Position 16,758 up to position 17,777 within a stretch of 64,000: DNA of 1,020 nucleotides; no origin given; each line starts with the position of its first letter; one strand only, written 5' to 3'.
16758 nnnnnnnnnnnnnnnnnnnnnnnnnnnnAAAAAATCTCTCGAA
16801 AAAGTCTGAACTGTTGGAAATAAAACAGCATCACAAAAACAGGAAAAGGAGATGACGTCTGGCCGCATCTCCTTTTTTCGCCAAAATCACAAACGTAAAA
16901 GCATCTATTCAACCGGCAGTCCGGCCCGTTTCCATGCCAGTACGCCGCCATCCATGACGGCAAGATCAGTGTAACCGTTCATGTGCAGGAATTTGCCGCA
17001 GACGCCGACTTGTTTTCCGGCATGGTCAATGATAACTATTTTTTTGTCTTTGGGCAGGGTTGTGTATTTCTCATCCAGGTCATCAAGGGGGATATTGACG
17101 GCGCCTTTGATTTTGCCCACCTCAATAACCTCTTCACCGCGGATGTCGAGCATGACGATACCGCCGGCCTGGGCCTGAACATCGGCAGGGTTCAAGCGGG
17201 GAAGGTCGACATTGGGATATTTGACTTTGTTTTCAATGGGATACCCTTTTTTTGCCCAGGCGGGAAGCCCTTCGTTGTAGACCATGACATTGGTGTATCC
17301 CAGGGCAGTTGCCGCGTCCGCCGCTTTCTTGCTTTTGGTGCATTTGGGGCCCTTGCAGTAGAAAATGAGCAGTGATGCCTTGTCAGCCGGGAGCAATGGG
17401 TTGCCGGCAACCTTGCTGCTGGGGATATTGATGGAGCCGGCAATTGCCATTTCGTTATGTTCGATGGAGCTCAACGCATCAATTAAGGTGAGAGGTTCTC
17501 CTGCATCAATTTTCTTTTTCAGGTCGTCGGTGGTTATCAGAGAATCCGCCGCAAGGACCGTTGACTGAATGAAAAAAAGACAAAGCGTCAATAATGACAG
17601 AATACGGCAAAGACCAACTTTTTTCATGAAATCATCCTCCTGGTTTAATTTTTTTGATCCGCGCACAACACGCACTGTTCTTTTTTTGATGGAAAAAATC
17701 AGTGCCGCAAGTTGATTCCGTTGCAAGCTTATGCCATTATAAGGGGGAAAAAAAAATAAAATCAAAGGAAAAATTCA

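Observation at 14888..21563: Two divergent operons each pairing an exported rhodanese protein with a chemoreceptor and a small redox-type protein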

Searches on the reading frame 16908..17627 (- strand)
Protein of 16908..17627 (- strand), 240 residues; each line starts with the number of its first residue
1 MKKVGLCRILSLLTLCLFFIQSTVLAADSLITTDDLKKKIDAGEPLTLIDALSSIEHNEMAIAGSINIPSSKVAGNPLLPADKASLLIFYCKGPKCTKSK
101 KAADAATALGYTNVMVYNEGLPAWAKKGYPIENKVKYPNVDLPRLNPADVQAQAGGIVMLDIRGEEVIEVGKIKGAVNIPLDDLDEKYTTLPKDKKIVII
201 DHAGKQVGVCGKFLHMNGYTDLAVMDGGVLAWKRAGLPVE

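Call 8: search_protein_families(library=pfam, proteins=[window:16908-17627:-], max_evalue=0.01)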
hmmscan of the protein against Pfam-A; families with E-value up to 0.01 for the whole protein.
window:16908-17627:- (240 aa): 1 family
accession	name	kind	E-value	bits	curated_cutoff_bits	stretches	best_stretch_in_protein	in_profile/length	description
PF00581.25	Rhodanese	-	1.1e-27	96.8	22.2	2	153-234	10-101/102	Rhodanese-like domain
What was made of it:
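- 16905..17627 (-): Left exported tandem rhodanese Rhd_L (240 aa). It has a signal peptide. Domain 1 carries the loop C91-KGPK-C96. Domain 2 lacks the catalytic Cys and has a conserved DHAGKQ motif instead. Pfam Rhodanese in two stretches (call 8).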

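Call 9: search_protein_families(library=ncbifam, proteins=[window:16908-17627:-], max_evalue=0.01)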
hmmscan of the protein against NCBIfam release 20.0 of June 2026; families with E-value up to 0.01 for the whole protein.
window:16908-17627:- (240 aa): 13 families
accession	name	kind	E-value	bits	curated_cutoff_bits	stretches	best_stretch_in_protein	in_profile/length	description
NF006444.0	PRK08762.1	equivalog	2.5e-22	79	449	2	143-240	15-115/387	molybdopterin-synthase adenylyltransferase MoeB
NF041203.1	rhodanese_LYCAU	equivalog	2.1e-20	72.7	115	2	13-134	5-126/126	rhodanese-related (seleno)protein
NF005902.0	PRK07878.1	equivalog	3.2e-19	69.1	647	2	23-127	281-384/392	adenylyltransferase/sulfurtransferase MoeZ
NF045694.1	seleno_TsoB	exception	1.3e-17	63.2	805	1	29-135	44-160/572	rhodanese/DsbD fusion-like selenoprotein TsoB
NF045521.1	rhoda_near_glyco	subfamily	1.2e-13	51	145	1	140-239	15-115/144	rhodanese homology domain-containing protein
TIGR03865.1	PQQ_CXXCW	subfamily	4.7e-10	39.6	128.05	1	81-133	113-164/167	PQQ-dependent catabolism-associated CXXCW motif protein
NF007627.0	PRK10287.1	equivalog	9.4e-10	38.7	102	1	160-227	24-93/104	thiosulfate sulfurtransferase PspE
TIGR02981.1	phageshock_pspE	exception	4.5e-09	36.5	126.3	1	160-227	22-91/101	thiosulfate sulfurtransferase PspE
NF001195.0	PRK00162.1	equivalog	3.5e-07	30.5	102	1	148-237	12-101/108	thiosulfate sulfurtransferase GlpE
NF005646.0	PRK07411.1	equivalog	1.1e-06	28.1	633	1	150-234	293-381/390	molybdopterin-synthase adenylyltransferase MoeB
TIGR04568.1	arch_SelU_Nterm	equivalog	0.0054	16.6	200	0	27-69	87-127/215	selenouridine synthase SelU-like subunit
NF033833.0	rhodan_ChrE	equivalog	0.0062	16.5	120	0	159-236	22-101/108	rhodanese family chromate resistance protein ChrE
NF001133.1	PRK00142.1-1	equivalog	0.0063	16.1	170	0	153-232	118-203/229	oxygen-dependent tRNA uridine(34) hydroxylase TrhO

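Call 14: find_homologous_proteins(query=window:16908-17627:-, max_evalue=1e-10)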
Query seq(240 aa) (240 aa): 368 proteins with E <= 1e-10 among 1660 candidates; the best 120 are listed.
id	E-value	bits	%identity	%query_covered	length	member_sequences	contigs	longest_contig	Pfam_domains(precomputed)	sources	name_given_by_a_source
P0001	2.3e-151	520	98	100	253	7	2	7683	PF00581.26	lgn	-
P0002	5.8e-117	407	76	100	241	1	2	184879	PF00581.26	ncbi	ncbi:MAG: rhodanese-like domain-containing protein [Pseudomonadota bacterium]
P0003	2.0e-110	386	74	100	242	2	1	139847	PF00581.26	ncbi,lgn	ncbi:MAG: rhodanese-like domain-containing protein [Thermodesulfobacteriota bacterium]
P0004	7.4e-110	384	74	100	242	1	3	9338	PF00581.26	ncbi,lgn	-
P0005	1.2e-107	377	70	100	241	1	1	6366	PF00581.26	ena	-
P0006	1.2e-105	370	71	97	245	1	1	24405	PF00581.26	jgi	jgi:rhodanese-related sulfurtransferase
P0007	2.3e-105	369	71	98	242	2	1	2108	PF00581.26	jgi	jgi:rhodanese-related sulfurtransferase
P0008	3.7e-105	369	70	100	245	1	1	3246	PF00581.26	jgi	-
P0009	2.3e-104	366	69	100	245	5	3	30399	PF00581.26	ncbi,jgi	ncbi:MAG: rhodanese-like domain-containing protein [Thermodesulfobacteriota bacterium]|jgi:rhodanese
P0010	6.2e-103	361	69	100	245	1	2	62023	PF00581.26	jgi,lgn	jgi:rhodanese-related sulfurtransferase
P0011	9.9e-103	361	68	100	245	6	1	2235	PF00581.26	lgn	-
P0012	1.6e-102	360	68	100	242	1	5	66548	PF00581.26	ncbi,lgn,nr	ncbi:MAG: hypothetical protein KQH63_14735 [Desulfobulbaceae bacterium]|nr:hypothetical protein [Des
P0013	2.1e-102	360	67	100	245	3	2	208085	PF00581.26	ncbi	ncbi:MAG: rhodanese-like domain-containing protein [Thermodesulfobacteriota bacterium]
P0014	8.2e-102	358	69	100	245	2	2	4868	PF00581.26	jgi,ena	-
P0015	1.4e-101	357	68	98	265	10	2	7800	PF00581.26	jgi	jgi:rhodanese-related sulfurtransferase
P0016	2.4e-101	356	67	100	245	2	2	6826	PF00581.26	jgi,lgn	-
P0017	3.4e-101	356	67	100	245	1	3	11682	PF00581.26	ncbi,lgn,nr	ncbi:MAG: hypothetical protein KKC76_05010 [Proteobacteria bacterium]|nr:hypothetical protein [Pseud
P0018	6.3e-101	355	67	100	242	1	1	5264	PF00581.26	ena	-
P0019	2.9e-100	353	68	100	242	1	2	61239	PF00581.26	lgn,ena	-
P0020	3.0e-99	349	68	96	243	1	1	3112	PF00581.26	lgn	-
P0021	2.0e-95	337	66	95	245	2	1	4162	PF00581.26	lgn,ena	-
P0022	1.5e-94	334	64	98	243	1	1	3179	PF00581.26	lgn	-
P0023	3.4e-94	333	65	98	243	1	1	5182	PF00581.26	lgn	-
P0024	3.2e-92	326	64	96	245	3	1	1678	PF00581.26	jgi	jgi:rhodanese-related sulfurtransferase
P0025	6.7e-92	325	61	100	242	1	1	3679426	PF00581.26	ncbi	ncbi:rhodanese-like domain-containing protein [Thiovibrio sp. JS02]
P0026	1.3e-90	321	61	96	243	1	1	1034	PF00581.26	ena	-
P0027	2.5e-90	320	63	100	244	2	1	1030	PF00581.26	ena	-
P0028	3.6e-90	320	63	95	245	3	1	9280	PF00581.26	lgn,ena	-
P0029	4.4e-90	319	62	99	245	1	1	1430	PF00581.26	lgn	-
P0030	2.0e-89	317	60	98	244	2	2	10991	PF00581.26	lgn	-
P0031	5.6e-89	316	66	90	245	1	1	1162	PF00581.26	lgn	-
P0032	5.7e-89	316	59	100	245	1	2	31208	PF00581.26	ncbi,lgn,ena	-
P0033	1.7e-88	314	60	100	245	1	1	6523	PF00581.26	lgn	-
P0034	2.0e-88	314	62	100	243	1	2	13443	PF00581.26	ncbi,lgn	-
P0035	2.6e-88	314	60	100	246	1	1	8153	PF00581.26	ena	-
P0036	5.9e-87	309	59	100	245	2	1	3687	PF00581.26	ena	-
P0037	6.2e-87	309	64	88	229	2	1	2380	PF00581.26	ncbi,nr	ncbi:MAG: rhodanese-like domain-containing protein [Desulfobulbaceae bacterium]|nr:rhodanese-like do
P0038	4.7e-86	306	64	94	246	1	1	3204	PF00581.26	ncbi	-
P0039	6.2e-86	306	63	91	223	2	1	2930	PF00581.26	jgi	jgi:rhodanese-related sulfurtransferase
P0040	7.8e-86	306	63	89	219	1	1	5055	PF00581.26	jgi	jgi:rhodanese-related sulfurtransferase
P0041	9.3e-86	305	59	100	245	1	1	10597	PF00581.26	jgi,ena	-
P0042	1.8e-85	304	58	99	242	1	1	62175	PF00581.26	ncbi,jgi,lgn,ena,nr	ncbi:MAG: rhodanese-like domain-containing protein [Desulfobulbaceae bacterium]|nr:rhodanese-like do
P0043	1.3e-84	302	65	88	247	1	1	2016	PF00581.26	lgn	-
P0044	2.1e-84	301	62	88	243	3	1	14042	PF00581.26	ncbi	-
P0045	6.8e-84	299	63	90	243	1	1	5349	PF00581.26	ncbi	-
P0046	4.1e-83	297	57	100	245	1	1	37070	PF00581.26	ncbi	-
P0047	2.7e-82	294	61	99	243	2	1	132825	PF00581.26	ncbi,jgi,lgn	-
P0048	3.3e-82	294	61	95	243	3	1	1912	PF00581.26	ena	-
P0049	2.3e-81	291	60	96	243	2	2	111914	PF00581.26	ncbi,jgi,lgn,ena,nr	ncbi:MAG: hypothetical protein C0613_08625 [Desulfobulbaceae bacterium]|nr:MAG: hypothetical protein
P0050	2.9e-81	291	62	91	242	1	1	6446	PF00581.26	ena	-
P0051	3.5e-80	287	57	100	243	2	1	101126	PF00581.26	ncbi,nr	ncbi:MAG: rhodanese-like domain-containing protein [Proteobacteria bacterium]|nr:rhodanese-like doma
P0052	6.4e-79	283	60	88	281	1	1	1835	PF00581.26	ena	-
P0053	4.1e-78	280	56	98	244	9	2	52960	PF00581.26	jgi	-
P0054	2.8e-76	274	55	99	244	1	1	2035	PF00581.26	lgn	-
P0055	1.1e-74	269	53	99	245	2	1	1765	PF00581.26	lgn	-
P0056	1.9e-74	268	58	89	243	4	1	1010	PF00581.26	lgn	-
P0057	1.5e-73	265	57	87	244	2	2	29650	PF00581.26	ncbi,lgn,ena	-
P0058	3.7e-69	251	49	99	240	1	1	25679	PF00581.26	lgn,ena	-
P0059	3.7e-68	248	52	87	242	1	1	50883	PF00581.26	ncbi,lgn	ncbi:MAG: rhodanese-like domain-containing protein [Thermodesulfobacteriota bacterium]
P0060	2.4e-67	245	51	93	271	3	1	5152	PF00581.26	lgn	-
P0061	2.9e-67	245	51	97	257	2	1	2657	PF00581.26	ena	-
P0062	2.4e-66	242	49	97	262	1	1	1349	PF00581.26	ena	-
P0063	4.5e-66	241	51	94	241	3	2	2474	PF00581.26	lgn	-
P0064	1.4e-65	239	50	97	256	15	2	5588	PF00581.26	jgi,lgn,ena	-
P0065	6.4e-64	234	48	99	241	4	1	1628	PF00581.26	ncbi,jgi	jgi:rhodanese-related sulfurtransferase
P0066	1.2e-63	233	51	93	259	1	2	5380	PF00581.26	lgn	-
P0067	3.3e-63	231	48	99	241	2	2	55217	PF00581.26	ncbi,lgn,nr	ncbi:MAG: rhodanese-like domain-containing protein [Proteobacteria bacterium]|nr:rhodanese-like doma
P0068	8.8e-63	230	50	95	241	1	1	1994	PF00581.26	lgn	-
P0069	3.1e-62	228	47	99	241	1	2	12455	PF00581.26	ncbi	-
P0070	3.1e-61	225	48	97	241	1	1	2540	PF00581.26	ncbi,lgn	-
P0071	3.8e-61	225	47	97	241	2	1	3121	PF00581.26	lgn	-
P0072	7.9e-61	224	47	99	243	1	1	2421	PF00581.26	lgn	-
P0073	8.1e-60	220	50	88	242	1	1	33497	PF00581.26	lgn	-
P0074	2.1e-59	219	46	95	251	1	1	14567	PF00581.26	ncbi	-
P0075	3.0e-55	205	42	98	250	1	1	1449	PF00581.26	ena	-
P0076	3.4e-55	205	47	95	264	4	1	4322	PF00581.26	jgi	-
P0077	3.8e-54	202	47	88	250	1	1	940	PF00581.26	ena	-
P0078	5.0e-54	201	45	100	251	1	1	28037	PF00581.26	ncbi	-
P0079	3.8e-53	199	47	88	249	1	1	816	PF00581.26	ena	-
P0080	2.1e-51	193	43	100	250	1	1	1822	PF00581.26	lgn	-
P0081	3.2e-49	186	41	97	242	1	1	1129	PF00581.26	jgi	jgi:rhodanese-related sulfurtransferase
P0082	2.9e-47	179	43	93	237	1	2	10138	PF00581.26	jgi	-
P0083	4.2e-46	176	47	88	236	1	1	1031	PF00581.26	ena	-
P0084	7.3e-43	165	37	74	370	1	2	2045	PF00581.26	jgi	jgi:rhodanese-related sulfurtransferase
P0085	2.1e-42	163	35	78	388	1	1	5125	PF00581.26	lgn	-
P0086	3.5e-42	163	37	75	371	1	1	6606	PF00581.26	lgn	-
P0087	3.6e-42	163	36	75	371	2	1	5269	PF00581.26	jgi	jgi:rhodanese-related sulfurtransferase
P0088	5.5e-42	162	39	95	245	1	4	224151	PF00581.26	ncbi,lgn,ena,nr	ncbi:MAG: rhodanese-like domain-containing protein [Candidatus Aureabacteria bacterium]|nr:rhodanese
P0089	2.2e-41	160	36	72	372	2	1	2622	PF00581.26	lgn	-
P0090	4.0e-41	159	41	88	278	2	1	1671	PF00581.26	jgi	jgi:rhodanese-related sulfurtransferase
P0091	4.4e-41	159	35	74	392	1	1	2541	PF00581.26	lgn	-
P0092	4.9e-41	159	35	74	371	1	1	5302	PF00581.26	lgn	-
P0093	8.6e-41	158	36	74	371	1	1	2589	PF00581.26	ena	-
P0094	9.6e-41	158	34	83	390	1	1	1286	PF00581.26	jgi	-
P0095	9.9e-41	158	32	87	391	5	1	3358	PF00581.26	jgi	jgi:rhodanese-related sulfurtransferase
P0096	1.2e-40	158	36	72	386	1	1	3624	PF00581.26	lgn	-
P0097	1.5e-40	157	34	83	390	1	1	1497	PF00581.26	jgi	jgi:rhodanese-related sulfurtransferase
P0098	1.5e-40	157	35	81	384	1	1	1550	PF00581.26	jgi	jgi:rhodanese-related sulfurtransferase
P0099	1.6e-40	157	35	82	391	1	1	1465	PF00581.26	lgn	-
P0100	1.8e-40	157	32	82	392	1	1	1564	PF00581.26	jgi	-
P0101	3.6e-40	156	35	81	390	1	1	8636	PF00581.26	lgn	-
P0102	4.4e-40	156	52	55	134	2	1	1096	PF00581.26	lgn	-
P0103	4.6e-40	156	32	85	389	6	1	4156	PF00581.26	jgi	jgi:rhodanese-related sulfurtransferase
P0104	5.6e-40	155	36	74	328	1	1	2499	PF00581.26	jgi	jgi:rhodanese-related sulfurtransferase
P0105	6.6e-40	155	35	74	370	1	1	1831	PF00581.26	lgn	-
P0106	6.8e-40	155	35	81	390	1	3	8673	PF00581.26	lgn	-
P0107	7.0e-40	155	34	72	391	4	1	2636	PF00581.26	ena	-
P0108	7.8e-40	155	34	83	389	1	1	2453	PF00581.26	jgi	jgi:rhodanese-related sulfurtransferase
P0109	7.8e-40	155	35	72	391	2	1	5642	PF00581.26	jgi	-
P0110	8.0e-40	155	36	74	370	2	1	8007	PF00581.26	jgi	jgi:rhodanese-related sulfurtransferase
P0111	9.0e-40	155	32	85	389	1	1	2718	PF00581.26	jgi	jgi:rhodanese-related sulfurtransferase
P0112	9.9e-40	155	33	82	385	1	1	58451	PF00581.26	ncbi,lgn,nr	ncbi:MAG: rhodanese-like domain-containing protein [Rhodocyclaceae bacterium]|nr:rhodanese-like doma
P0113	1.1e-39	155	37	74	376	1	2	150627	PF00581.26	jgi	jgi:rhodanese-related sulfurtransferase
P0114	1.2e-39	154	33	72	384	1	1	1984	PF00581.26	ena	-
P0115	1.7e-39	154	36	74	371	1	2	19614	PF00581.26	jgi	jgi:rhodanese-related sulfurtransferase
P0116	1.8e-39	154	33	86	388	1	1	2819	PF00581.26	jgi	jgi:rhodanese-related sulfurtransferase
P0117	1.9e-39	154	34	83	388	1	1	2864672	PF00581.26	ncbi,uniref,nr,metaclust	ncbi:sulfurtransferase [Sulfuricaulis limicola]|uniref:Sulfurtransferase n=1 Tax=Sulfuricaulis limic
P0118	2.0e-39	154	36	72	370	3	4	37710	PF00581.26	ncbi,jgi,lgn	ncbi:MAG: rhodanese-like domain-containing protein [Pseudomonadota bacterium]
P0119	2.1e-39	154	34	81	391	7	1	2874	PF00581.26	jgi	jgi:rhodanese-related sulfurtransferase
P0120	2.1e-39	154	34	72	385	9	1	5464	PF00581.26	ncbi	-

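Call 16: find_related_loci(query=A1, collection=genome_contigs, flank=10000)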
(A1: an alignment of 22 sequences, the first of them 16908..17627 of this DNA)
Query A1 (240 aa) in genome_contigs; peptide patterns used: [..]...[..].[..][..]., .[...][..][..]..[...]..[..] (x = any residue, [..] = any of these).
104 stretches matched a pattern; 60 encode a relative of the query (tblastn E <= 1e-3); 59 distinct loci.
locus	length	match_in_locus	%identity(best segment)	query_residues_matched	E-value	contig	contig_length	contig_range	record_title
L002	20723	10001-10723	76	1-240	2e-123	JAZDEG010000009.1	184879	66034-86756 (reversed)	MAG: Pseudomonadota bacterium isolate MEGAHIT-group-0.128 k141_13971144, whole genome shotgun sequence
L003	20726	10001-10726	74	1-240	2e-117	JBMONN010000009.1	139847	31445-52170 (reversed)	MAG: Thermodesulfobacteriota bacterium isolate Betzabe_MAG077 MAG077_9, whole genome shotgun sequence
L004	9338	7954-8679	74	1-240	3e-116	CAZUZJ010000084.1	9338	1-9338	MAG TPA_asm: uncultured Desulfobulbia bacterium isolate SRP093185_co1_3 genome assembly, contig: NODE_5491_length_9338_c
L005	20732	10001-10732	69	1-240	3e-112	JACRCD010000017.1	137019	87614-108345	MAG: Deltaproteobacteria bacterium isolate NC_groundwater_1637_Pr3_B-0.1um_54_18 SR-2_scaffold_141_407291, whole genome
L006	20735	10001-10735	69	1-240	2e-110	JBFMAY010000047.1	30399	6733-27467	MAG: Thermodesulfobacteriota bacterium isolate MAG150 MAG150_47, whole genome shotgun sequence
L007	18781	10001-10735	68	1-240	2e-108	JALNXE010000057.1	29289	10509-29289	MAG: Desulfobulbaceae bacterium isolate SO_2016_LW3 bin 20 scaffold02366_LW162_2016, whole genome shotgun sequence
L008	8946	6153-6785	73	31-240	4e-105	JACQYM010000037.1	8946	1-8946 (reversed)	MAG: Deltaproteobacteria bacterium isolate NC_groundwater_1541_Pr4_S-0.65um_57_8 SR1-18-Sp65_coassembly_scaffold_90330,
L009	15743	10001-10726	68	1-240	3e-103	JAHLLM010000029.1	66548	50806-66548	MAG: Desulfobulbaceae bacterium isolate MAG127 NODE_1192_length_66548_cov_185.808250, whole genome shotgun sequence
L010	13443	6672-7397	62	1-240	7e-95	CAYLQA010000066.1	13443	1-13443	MAG TPA_asm: uncultured Desulfobulbia bacterium isolate SRP167671_co2_211 genome assembly, contig: NODE_5966_length_1344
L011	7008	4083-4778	63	10-239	3e-94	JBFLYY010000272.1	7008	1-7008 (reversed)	MAG: Thermodesulfobacteriota bacterium isolate MAG097 MAG097_272, whole genome shotgun sequence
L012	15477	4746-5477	59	1-240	1e-92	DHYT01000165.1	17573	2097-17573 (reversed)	MAG TPA_asm: Desulfobulbaceae bacterium UBA5123 UBA5123_contig_136, whole genome shotgun sequence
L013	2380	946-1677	58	1-240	3e-95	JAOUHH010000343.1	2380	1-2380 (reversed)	MAG: Desulfobulbaceae bacterium isolate 4_1_May_SF_Bin57 4_1_May_SF_Bin57_scaffold_43990_c1, whole genome shotgun sequen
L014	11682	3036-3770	67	1-240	7e-108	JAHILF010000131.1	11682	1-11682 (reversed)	MAG: Proteobacteria bacterium isolate KR13_N2.mb.116 KR13_N2.mb.116_k141_299862, whole genome shotgun sequence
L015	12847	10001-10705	58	2-240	1e-89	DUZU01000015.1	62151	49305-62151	MAG TPA_asm: Deltaproteobacteria bacterium isolate MAG_22204_dsfv_001 Ga0224496_10000103, whole genome shotgun sequence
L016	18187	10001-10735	68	1-240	8e-107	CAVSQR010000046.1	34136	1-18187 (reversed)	MAG: uncultured delta proteobacterium isolate MFD01299.bin.3.1 genome assembly, contig: contig_28349, whole genome shotg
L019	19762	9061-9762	60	10-239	6e-88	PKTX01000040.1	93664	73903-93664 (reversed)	MAG: Desulfobulbaceae bacterium isolate BM506 sc_258, whole genome shotgun sequence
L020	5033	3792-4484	56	6-239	5e-87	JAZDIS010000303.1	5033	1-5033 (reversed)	MAG: Pseudomonadota bacterium isolate MEGAHIT-group-0.419 k141_4908224, whole genome shotgun sequence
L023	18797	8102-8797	56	6-240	3e-86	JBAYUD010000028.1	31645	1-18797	MAG: Desulfurivibrionaceae bacterium isolate SO_2016_LW3_26 scaffold02147_LW162_2016, whole genome shotgun sequence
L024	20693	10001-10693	57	6-239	3e-84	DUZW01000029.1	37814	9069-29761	MAG TPA_asm: Deltaproteobacteria bacterium isolate MAG_22309_dsfv_022 Ga0224510_10000333, whole genome shotgun sequence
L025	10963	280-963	56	6-239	3e-83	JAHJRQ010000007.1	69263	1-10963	MAG: Proteobacteria bacterium isolate OS_PC_MetaG.mb.157 OS_PC_MetaG.mb.157_k141_122092, whole genome shotgun sequence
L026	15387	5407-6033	57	31-239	8e-77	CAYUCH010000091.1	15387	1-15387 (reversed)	MAG TPA_asm: uncultured Desulfobulbia bacterium isolate SRP077602_co5_539 genome assembly, contig: NODE_17883_length_153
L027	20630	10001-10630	52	31-239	7e-74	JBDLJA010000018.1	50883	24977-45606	MAG: Thermodesulfobacteriota bacterium isolate MAG067 MAG067_18, whole genome shotgun sequence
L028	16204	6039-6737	49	6-240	1e-73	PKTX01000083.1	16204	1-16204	MAG: Desulfobulbaceae bacterium isolate BM506 sc_3031, whole genome shotgun sequence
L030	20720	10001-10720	48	3-240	4e-71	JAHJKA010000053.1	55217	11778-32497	MAG: Proteobacteria bacterium isolate Modern_marine_rock_biofilm.mb.62 Modern_marine_rock.mb.62_k141_452666, whole genom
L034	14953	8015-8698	50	10-232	3e-65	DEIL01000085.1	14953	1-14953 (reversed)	MAG TPA_asm: Desulfobulbaceae bacterium UBA2775 UBA2775_contig_30142, whole genome shotgun sequence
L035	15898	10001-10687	48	5-232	1e-64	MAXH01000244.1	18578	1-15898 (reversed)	MAG: Desulfobulbaceae bacterium S3730MH12 k99_434832, whole genome shotgun sequence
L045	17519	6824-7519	55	6-240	2e-86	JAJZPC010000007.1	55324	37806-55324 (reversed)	MAG: Deltaproteobacteria bacterium isolate SKS1.bin10 NODE_923_length_55324_cov_4.566136, whole genome shotgun sequence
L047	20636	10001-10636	45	30-236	2e-54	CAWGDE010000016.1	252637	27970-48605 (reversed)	MAG: uncultured delta proteobacterium isolate MFD05942.bin.2.303 genome assembly, contig: contig_28959, whole genome sho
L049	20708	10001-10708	42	6-240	3e-54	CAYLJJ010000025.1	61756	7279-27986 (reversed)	MAG TPA_asm: uncultured Nannocystaceae bacterium isolate binchicken_co141_483 genome assembly, contig: NODE_1989_length_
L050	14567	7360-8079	46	13-240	5e-67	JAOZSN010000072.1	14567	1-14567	MAG: Deltaproteobacteria bacterium isolate GMC6.metabat2.200 GMC6_3985_length_14567_cov_8.160143, whole genome shotgun s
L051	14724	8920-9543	46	30-236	3e-52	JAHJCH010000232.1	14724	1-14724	MAG: Myxococcota bacterium isolate Modern_marine.mb.298 Modern_marine.mb.298_k141_1718375, whole genome shotgun sequence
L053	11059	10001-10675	39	15-238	7e-45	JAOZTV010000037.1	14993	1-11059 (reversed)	MAG: Candidatus Aminicenantes bacterium isolate GMC8.concoct.14 GMC8_3109_length_14993_cov_7.412036, whole genome shotgu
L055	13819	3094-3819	35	11-240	1e-38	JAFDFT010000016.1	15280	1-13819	MAG: Deltaproteobacteria bacterium isolate Meg22_02_Bin_86 Meg22_02_Bin_86_scaffold_3293, whole genome shotgun sequence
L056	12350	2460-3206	32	1-239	3e-36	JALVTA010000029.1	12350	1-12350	MAG: Thiotrichales bacterium isolate M1_maxbin2_scaf2bin.037 M1_NODE_1280_length_12350_cov_4.813875, whole genome shotgu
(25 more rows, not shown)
